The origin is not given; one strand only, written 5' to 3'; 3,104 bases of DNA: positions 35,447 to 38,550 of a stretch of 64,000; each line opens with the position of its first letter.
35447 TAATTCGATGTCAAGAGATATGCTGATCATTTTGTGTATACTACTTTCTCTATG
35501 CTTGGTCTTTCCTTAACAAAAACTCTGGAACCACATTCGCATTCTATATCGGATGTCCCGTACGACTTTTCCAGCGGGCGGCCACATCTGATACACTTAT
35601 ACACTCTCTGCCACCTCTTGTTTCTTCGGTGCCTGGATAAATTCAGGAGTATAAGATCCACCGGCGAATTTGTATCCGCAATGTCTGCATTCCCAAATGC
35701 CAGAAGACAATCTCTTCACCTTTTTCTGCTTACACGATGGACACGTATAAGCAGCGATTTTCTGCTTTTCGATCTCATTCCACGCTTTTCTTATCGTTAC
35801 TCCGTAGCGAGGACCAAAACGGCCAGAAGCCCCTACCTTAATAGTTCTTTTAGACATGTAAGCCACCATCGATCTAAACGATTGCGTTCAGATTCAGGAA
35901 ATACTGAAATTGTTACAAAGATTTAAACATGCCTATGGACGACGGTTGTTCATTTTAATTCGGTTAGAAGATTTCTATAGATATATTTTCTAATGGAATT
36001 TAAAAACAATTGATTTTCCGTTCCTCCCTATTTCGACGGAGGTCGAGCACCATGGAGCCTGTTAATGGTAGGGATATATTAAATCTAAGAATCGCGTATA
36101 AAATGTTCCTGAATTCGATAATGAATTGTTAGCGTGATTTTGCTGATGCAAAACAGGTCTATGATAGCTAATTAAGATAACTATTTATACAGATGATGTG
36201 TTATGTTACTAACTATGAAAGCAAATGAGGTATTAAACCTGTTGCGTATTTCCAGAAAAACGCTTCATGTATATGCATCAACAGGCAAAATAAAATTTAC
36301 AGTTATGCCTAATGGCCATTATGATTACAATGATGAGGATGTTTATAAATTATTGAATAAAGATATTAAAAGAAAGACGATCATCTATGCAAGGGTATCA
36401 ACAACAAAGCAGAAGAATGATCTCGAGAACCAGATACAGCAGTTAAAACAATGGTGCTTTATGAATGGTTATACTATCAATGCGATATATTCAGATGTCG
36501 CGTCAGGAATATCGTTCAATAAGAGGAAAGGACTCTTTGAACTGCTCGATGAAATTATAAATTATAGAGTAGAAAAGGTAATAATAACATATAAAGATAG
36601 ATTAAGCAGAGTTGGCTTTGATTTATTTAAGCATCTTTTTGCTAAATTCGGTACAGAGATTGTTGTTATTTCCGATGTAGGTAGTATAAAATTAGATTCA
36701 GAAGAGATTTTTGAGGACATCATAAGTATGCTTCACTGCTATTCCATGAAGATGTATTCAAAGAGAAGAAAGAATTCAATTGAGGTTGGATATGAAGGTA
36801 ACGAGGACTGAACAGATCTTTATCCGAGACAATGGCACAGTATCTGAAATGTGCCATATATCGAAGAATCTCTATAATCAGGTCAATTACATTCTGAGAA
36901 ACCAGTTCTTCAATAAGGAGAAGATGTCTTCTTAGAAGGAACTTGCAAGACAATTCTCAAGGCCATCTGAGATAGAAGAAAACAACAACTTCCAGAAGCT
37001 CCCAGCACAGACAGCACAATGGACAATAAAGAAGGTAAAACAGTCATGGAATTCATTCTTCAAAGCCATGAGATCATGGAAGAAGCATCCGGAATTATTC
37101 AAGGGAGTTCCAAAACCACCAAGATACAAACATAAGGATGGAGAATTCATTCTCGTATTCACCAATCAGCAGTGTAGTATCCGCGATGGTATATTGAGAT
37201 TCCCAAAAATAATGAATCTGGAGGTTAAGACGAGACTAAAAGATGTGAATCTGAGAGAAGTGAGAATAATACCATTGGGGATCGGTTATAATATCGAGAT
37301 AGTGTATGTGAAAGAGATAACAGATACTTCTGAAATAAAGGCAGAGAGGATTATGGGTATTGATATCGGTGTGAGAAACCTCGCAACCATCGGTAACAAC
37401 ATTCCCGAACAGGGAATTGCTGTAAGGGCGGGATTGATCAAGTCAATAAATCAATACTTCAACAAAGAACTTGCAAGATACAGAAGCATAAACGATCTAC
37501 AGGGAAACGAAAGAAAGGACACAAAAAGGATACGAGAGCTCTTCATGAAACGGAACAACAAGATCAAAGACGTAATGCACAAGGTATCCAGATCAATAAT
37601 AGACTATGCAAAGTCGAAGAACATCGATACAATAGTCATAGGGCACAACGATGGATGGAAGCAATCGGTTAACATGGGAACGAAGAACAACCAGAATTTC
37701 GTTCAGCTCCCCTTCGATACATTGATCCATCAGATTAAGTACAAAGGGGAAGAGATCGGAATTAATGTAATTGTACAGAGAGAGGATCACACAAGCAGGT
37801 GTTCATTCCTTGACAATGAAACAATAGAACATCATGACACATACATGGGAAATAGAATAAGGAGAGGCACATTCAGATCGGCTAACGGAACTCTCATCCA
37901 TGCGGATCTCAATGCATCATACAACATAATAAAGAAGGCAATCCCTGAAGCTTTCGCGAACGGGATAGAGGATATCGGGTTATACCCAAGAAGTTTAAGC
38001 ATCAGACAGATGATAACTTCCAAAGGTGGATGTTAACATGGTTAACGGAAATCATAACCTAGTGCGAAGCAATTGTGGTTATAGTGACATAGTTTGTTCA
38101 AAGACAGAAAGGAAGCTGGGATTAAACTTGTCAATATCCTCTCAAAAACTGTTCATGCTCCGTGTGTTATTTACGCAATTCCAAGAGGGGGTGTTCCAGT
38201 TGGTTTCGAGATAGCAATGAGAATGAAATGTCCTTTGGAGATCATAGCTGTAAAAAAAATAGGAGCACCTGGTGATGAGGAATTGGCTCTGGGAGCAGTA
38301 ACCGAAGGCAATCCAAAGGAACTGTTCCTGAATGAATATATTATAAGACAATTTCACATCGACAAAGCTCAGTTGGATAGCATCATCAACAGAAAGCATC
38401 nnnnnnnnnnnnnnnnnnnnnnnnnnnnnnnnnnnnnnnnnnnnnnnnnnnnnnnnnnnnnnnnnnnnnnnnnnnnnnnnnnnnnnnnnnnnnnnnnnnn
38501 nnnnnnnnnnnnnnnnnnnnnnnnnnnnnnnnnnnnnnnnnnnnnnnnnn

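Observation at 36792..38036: IS607 tnpB carries an in-frame amber codon and lacks the zinc-finger cysteines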

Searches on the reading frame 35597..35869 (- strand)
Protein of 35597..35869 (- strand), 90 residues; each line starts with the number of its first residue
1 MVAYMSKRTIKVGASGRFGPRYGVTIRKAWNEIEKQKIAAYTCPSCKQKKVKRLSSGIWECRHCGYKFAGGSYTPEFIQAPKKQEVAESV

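Call 7: search_protein_families(library=pfam, proteins=[window:35597-35869:-], max_evalue=0.01)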
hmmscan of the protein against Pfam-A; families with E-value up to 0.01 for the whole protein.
window:35597-35869:- (90 aa): 10 families
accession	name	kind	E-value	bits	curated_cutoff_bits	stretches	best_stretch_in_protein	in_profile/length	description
PF01780.25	Ribosomal_L37ae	-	1e-28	99.7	21.9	1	8-78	1-71/85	Ribosomal L37ae protein family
PF12760.12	Zn_ribbon_IS1595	-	0.00026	21.3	25.4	1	42-66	20-45/46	Transposase zinc-ribbon domain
PF17283.8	Zn_ribbon_SprT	-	0.00078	19.9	28.1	1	40-68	4-34/38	SprT-like zinc ribbon domain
PF10571.15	UPF0547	-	0.0025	18.3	29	0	60-68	16-24/26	Uncharacterised protein family UPF0547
PF07282.18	Cas12f1-like_TNB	-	0.004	17.7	26.3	1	42-67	30-49/60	Cas12f1-like, TNB domain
PF09723.15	Zn_ribbon_8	-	0.0044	17.5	34.4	0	40-54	26-40/41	Zinc ribbon domain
PF09117.15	MiAMP1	-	0.0066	17.1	26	1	34-67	37-70/76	MiAMP1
PF21349.2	RUBY_RBDX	-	0.0068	16.3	26.5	0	59-71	1-13/30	Rubrerythrin, rubredoxin-like domain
PF13453.11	Zn_ribbon_TFIIB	-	0.0099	15.7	22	0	31-47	10-26/41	Transcription factor zinc-finger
PF08646.16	Rep_fac-A_C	-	0.01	16.1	28.5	0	31-70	9-49/146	Replication factor-A C terminal domain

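Call 26: find_encoding_contigs(protein=window:35597-35869:-, flank=5000, max_places=8)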
Protein window:35597-35869:- (90 aa): no gene with exactly this product is on record in the collection.

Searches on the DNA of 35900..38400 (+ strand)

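Call 8: search_dna_similar(query=window:36100-38100:+, collection=plasmids, mode=distant)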
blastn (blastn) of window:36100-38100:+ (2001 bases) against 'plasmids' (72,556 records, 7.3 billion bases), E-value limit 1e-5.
Records with a match: 31; places in all: 32; records where one place covers at least 80% of the query: 0.
Best place of each record, by identity: 60-80% 31.
By first word of the organism name: Ligilactobacillus 21; Clostridium 7; uncultured 1; Methanohalobium 1; Lactobacillus 1.
By predicted mobility (MOB-suite, as given by PLSDB): non-mobilizable 22; mobilizable 9.
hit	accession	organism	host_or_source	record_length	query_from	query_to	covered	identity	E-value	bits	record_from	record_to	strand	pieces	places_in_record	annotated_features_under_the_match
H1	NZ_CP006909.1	Clostridium botulinum CDC_1436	Isolate microbial culture,stool (infant)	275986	191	668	24%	67.2%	1e-28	137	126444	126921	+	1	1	IS607 family transposase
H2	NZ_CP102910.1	Clostridium botulinum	Homo sapiens,Fecal sample from botulism ...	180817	191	668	24%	67.0%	1e-27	132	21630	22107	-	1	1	IS607 family transposase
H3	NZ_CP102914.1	Clostridium botulinum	Homo sapiens,Fecal sample from botulism ...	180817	191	668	24%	67.0%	1e-27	132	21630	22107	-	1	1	IS607 family transposase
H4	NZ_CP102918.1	Clostridium botulinum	Pate collected as part of botulism ...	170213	191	668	24%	67.0%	1e-27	132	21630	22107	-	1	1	IS607 family transposase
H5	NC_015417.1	Clostridium botulinum BKT015925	-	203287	184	668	24%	65.9%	2e-24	123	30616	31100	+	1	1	IS607-like element ISCbo10 family transposase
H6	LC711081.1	uncultured archaeon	-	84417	1458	1846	19%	67.5%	3e-23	119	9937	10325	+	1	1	Orf B protein associated to transposases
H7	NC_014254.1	Methanohalobium evestigatum Z-7303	-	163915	1521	1888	18%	66.0%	8e-12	82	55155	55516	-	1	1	RNA-guided endonuclease TnpB family protein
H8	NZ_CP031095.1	Clostridium botulinum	Homo sapiens,human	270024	347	668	16%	67.6%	2e-18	102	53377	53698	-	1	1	none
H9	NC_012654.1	Clostridium botulinum Ba4 str. 657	-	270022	347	668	16%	67.6%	2e-18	102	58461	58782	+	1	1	none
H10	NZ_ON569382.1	Lactobacillus crispatus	-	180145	435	649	11%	67.0%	5e-8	69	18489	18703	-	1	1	IS607 family transposase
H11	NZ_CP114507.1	Ligilactobacillus salivarius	Meles meles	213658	469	675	10%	69.1%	2e-12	82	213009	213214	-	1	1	none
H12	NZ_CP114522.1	Ligilactobacillus salivarius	Meles meles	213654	469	675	10%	69.1%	2e-12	82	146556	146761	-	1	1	none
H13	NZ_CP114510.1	Ligilactobacillus salivarius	Meles meles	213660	469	675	10%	69.1%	2e-12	82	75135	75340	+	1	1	none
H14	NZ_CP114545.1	Ligilactobacillus salivarius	Meles meles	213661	469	675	10%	69.1%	2e-12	82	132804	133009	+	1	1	none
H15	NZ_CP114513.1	Ligilactobacillus salivarius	Meles meles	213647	469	675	10%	69.1%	2e-12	82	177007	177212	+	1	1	none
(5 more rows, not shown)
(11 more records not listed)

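Call 40: search_rna_families(source=window, start=35900, end=38400, threshold=evalue, max_evalue=1)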
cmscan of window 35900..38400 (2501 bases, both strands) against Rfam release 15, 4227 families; matches with E-value up to 1: 1.
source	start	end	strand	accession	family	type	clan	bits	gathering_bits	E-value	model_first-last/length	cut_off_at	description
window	37197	37252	-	RF00452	MIR172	Gene; miRNA;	-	19.7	70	0.58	25-90/114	no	mir-172 microRNA precursor family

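Call 56: build_rna_model(alignment_id=A5, structure=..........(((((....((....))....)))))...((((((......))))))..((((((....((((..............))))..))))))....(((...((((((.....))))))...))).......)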
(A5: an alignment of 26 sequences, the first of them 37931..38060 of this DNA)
Model R1 built from alignment A5 (26 sequences, 139 columns); structure: as given.
model positions 130; base pairs 32; branch points 3; effective number of sequences 1.07; information 0.591 bits per position. Calibrated on 0.2 Mb of random sequence (short: E-values are rough).
structure used (alignment columns):
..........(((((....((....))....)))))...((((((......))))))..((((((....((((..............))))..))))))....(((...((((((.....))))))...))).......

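Call 57: search_with_rna_model(model_id=R1, sources=[window, L001, L002, L003, L004, L005, L006, L007, L008, L009, L010, L011, L012, L013, L014, L015, L016, L017, L018, L019, L020, L021, L022, L023, L024, L025, L026, L027, L028, L029, L030, L031, L032, L033, L034, L035, L036, L037, L038, L039, L040, L041, L042, L043, L044, L045, L046, L047, L048, L049, L050, L051, L052, L053, L054, L055, L056, L057, L058, L059, L060, L061, L062, L063, L064, L065], max_evalue=0.01, make_alignment=true)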
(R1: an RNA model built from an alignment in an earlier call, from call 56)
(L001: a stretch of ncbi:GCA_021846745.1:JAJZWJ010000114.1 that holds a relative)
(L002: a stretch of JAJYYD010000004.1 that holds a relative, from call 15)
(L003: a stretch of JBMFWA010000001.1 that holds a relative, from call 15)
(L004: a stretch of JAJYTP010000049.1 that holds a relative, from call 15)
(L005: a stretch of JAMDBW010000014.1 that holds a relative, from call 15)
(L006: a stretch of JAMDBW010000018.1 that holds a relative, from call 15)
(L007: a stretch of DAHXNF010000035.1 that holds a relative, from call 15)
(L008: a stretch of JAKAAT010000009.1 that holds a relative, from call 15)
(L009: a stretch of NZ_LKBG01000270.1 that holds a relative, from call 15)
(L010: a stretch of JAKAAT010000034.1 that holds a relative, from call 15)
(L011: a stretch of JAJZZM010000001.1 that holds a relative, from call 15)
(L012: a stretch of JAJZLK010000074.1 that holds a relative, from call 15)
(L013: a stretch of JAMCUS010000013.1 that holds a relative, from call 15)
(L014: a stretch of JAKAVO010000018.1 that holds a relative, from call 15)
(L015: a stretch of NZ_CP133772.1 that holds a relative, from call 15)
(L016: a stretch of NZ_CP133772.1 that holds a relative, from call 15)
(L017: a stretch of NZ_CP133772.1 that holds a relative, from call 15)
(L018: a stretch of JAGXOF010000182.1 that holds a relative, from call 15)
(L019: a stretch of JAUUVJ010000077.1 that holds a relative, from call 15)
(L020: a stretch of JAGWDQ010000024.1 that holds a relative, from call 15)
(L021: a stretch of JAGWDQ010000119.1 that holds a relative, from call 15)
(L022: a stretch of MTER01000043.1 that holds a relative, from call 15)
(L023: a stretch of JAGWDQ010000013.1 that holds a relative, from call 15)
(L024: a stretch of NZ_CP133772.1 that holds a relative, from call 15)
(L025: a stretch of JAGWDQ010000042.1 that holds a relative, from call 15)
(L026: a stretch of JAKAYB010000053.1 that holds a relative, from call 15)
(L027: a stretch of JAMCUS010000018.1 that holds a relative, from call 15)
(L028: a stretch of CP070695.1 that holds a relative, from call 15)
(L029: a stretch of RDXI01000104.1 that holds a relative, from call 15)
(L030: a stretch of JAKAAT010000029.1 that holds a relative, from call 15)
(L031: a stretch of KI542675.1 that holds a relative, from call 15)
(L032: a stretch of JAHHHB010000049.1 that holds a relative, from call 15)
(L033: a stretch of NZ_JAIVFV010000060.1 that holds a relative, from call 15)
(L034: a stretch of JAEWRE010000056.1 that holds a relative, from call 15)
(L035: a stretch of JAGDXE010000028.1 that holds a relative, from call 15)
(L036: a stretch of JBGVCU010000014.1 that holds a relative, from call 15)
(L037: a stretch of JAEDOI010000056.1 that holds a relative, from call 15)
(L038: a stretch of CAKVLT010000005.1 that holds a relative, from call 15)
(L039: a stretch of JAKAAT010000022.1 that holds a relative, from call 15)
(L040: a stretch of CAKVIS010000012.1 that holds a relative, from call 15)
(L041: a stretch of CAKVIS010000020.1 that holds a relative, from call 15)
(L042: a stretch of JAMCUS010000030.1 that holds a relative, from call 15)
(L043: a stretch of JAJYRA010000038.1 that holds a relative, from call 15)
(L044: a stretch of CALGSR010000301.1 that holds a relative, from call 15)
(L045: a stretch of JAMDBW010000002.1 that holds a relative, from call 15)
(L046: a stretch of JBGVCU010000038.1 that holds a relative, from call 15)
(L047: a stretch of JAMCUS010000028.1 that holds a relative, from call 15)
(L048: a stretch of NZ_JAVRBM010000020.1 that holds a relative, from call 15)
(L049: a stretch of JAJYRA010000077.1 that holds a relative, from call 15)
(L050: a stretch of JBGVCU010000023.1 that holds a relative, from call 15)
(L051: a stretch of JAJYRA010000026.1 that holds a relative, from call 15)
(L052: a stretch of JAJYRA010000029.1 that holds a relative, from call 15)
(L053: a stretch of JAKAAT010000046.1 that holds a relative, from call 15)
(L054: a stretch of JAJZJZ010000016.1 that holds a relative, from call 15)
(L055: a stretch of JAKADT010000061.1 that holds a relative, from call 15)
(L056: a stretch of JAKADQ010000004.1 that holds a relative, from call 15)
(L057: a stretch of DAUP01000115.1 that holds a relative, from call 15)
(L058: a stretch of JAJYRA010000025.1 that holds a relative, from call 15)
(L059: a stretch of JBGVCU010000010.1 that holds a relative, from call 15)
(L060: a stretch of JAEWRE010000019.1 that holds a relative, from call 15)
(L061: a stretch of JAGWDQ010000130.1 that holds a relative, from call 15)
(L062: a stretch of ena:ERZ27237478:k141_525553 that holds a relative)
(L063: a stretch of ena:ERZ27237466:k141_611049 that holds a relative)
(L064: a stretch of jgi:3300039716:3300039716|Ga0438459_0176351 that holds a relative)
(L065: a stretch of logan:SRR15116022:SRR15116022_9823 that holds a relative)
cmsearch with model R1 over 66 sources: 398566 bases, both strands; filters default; matches with E-value up to 0.01: 58.
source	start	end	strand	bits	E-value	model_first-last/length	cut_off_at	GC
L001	4253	4382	+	159.3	3e-35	1-130/130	no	0.41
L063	1106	1235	+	159.3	3e-35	1-130/130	no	0.41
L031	3276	3405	+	159.2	3.1e-35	1-130/130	no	0.39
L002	2610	2739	+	158.6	4.4e-35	1-130/130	no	0.4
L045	187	316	+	158.5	4.6e-35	1-130/130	no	0.42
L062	1499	1628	+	158.2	5.4e-35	1-130/130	no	0.4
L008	3873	4002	+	156.6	1.3e-34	1-130/130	no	0.4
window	37931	38060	+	154.5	4e-34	1-130/130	no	0.42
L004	2698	2827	+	154.5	4.1e-34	1-130/130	no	0.43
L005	3864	3993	+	154.3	4.7e-34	1-130/130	no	0.44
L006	3864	3993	+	154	5.4e-34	1-130/130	no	0.45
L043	206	335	+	154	5.5e-34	1-130/130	no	0.4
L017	3882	4011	+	153.4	7.4e-34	1-130/130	no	0.39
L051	75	204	+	153.2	8.3e-34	1-130/130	no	0.38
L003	3864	3993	+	153.2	8.5e-34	1-130/130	no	0.41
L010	2305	2434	+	152.2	1.5e-33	1-130/130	no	0.4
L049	78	207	+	151.4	2.3e-33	1-130/130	no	0.37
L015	3882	4011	+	151.4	2.3e-33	1-130/130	no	0.41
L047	199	328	+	151.1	2.6e-33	1-130/130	no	0.39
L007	1623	1752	+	151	2.7e-33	1-130/130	no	0.45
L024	3867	3996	+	150.4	3.8e-33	1-130/130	no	0.4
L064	912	1041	+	150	4.8e-33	1-130/130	no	0.39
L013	3870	3999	+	149.7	5.7e-33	1-130/130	no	0.38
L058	12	141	+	149.6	6.1e-33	1-130/130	no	0.41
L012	3864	3993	+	149.5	6.4e-33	1-130/130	no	0.45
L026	390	519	+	148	1.4e-32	1-130/130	no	0.41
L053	56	182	+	147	2.5e-32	1-130/130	no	0.39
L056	467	596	+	146.6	3e-32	1-130/130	no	0.39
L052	80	209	+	145.1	6.8e-32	1-130/130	no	0.36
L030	342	468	+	144.4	1e-31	1-130/130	no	0.39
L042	3870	4008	+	144.4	1e-31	1-130/130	no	0.39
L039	3759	3888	+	143.5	1.6e-31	1-130/130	no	0.45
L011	3864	3990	+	142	3.8e-31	1-130/130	no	0.39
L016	3867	3996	+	140.3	9.5e-31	1-130/130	no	0.39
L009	1861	1999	+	139.8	1.2e-30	1-130/130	no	0.39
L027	426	564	+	135.5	1.3e-29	1-130/130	no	0.37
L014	3879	4017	+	133.9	3.2e-29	1-130/130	no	0.4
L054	3048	3177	+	132.4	7e-29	1-130/130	no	0.38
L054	5748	5877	+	115.8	6e-25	1-130/130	no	0.41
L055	2310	2440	+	100.2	2.9e-21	1-130/130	no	0.31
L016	476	605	+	87.2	3.6e-18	1-130/130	no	0.32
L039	577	707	+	83.6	2.5e-17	1-130/130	no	0.4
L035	3591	3729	+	79.7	2.2e-16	1-130/130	no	0.41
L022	3861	3984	+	69.1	7.2e-14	1-130/130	no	0.31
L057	1291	1405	+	66.6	2.8e-13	1-130/130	no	0.45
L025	3909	4030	+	55.7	1e-10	1-130/130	no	0.39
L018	1164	1218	+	55.5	1.2e-10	1-55/130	3'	0.49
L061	23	144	+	53.4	3.7e-10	1-130/130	no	0.39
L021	3861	3982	+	53.4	3.7e-10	1-130/130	no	0.39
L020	3861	3982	+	53.4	3.7e-10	1-130/130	no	0.39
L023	3861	3979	+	50.5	1.7e-09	1-130/130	no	0.39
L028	3858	4008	+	47.4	9.6e-09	1-130/130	no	0.4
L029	3900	4027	+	44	6.2e-08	1-130/130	no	0.35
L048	3351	3467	+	43.5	8e-08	1-130/130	no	0.33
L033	3684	3792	+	40.8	3.6e-07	1-130/130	no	0.31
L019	3861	4013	+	39.8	6.3e-07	1-130/130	no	0.39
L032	3678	3793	+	30.1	0.00012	1-130/130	no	0.32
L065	1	27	+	24.5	0.0026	104-130/130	5'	0.33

Alignment A6: 58 matches aligned to the model, 227 columns, each read 5' to 3' on its own strand. Consensus structure (alignment columns), stored with it:
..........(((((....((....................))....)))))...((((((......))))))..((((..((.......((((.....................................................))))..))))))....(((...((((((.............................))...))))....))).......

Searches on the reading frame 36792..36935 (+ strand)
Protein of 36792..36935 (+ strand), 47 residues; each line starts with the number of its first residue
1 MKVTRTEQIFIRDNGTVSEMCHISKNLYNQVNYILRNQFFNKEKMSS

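Call 60: find_encoding_contigs(protein=window:36792-36935:+, flank=4000, max_places=8)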
Protein window:36792-36935:+ (47 aa): no gene with exactly this product is on record in the collection.

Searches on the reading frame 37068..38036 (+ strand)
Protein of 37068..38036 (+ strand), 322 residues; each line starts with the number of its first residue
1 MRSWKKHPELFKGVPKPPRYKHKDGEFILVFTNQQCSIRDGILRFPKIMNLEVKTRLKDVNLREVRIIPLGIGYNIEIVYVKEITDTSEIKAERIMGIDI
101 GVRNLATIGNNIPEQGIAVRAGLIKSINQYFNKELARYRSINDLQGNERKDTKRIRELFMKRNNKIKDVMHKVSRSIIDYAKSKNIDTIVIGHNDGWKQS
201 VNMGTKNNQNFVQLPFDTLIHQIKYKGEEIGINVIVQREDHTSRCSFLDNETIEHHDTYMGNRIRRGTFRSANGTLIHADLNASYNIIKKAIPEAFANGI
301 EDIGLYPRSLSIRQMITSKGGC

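Call 11: find_encoding_contigs(protein=window:37068-38036:+, flank=6000, max_places=6)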
Protein window:37068-38036:+ (322 aa): no gene with exactly this product is on record in the collection.

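Call 15: find_related_loci(query=window:37068-38033:+, collection=genome_contigs, flank=3000)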
Query window:37068-38033:+ (322 aa) in genome_contigs; peptide patterns used: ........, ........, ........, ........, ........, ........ (x = any residue, [..] = any of these).
200 stretches matched a pattern; 60 encode a relative of the query (tblastn E <= 1e-3); 60 distinct loci.
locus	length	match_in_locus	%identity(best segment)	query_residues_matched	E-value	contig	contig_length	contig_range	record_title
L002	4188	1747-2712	84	1-322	0e+0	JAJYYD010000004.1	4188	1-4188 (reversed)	MAG: Thermoplasmata archaeon isolate FK3.bin88 NODE_39278_length_4188_cov_4.832307, whole genome shotgun sequence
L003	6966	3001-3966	77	1-322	6e-176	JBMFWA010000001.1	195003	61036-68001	MAG: Thermoplasmata archaeon isolate KM4364-06 NODE_1_length_195003_cov_86.067670, whole genome shotgun sequence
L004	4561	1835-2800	77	1-322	2e-178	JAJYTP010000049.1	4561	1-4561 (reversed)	MAG: archaeon isolate DX2.bin21 NODE_14760_length_4561_cov_2.308074, whole genome shotgun sequence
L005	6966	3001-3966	76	1-322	7e-169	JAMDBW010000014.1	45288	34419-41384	MAG: Thermoplasmatota archaeon isolate FK_Sedi_B_Bin.199 NODE_2116_length_45288_cov_3.65302, whole genome shotgun sequen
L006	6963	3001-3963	76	1-321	3e-166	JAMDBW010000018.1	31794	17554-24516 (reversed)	MAG: Thermoplasmatota archaeon isolate FK_Sedi_B_Bin.199 NODE_4235_length_31794_cov_4.01563, whole genome shotgun sequen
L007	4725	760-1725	74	3-322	3e-166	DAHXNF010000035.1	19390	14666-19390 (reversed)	MAG TPA_asm: Thermoplasmatales archaeon isolate clean1779 k141_376395, whole genome shotgun sequence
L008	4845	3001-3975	73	1-322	3e-162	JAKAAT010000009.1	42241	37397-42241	MAG: Thermoplasmata archaeon isolate WH1.bin9 NODE_272_length_42241_cov_79.474545, whole genome shotgun sequence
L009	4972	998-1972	70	1-322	4e-158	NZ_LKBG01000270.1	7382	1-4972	Acidiplasma aeolicum strain VT contig_75, whole genome shotgun sequence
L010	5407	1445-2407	70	1-322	8e-158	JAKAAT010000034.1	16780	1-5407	MAG: Thermoplasmata archaeon isolate WH1.bin9 NODE_1126_length_16780_cov_67.011650, whole genome shotgun sequence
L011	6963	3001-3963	70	1-322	5e-157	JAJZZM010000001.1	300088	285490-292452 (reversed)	MAG: Thermoplasmata archaeon isolate TL2-1.bin29 NODE_2_length_300088_cov_26.292298, whole genome shotgun sequence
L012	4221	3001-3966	67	1-322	1e-154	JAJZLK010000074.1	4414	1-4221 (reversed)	MAG: Thermoplasmata archaeon isolate MAS3.bin109 NODE_37156_length_4414_cov_2.219967, whole genome shotgun sequence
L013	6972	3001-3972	68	1-322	6e-151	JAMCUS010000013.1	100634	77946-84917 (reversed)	MAG: Thermoplasmatota archaeon isolate FK_Sedi_A_Bin.118 NODE_280_length_100634_cov_11.9314, whole genome shotgun sequen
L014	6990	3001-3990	66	2-322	5e-143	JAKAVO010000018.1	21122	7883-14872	MAG: Thermoplasmata archaeon isolate YP4.bin104 NODE_3484_length_21122_cov_3.376042, whole genome shotgun sequence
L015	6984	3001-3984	62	2-322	1e-131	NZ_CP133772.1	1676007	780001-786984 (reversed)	Oxyplasma meridianum strain M1 chromosome, complete genome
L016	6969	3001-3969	62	2-322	6e-131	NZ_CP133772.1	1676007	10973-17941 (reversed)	Oxyplasma meridianum strain M1 chromosome, complete genome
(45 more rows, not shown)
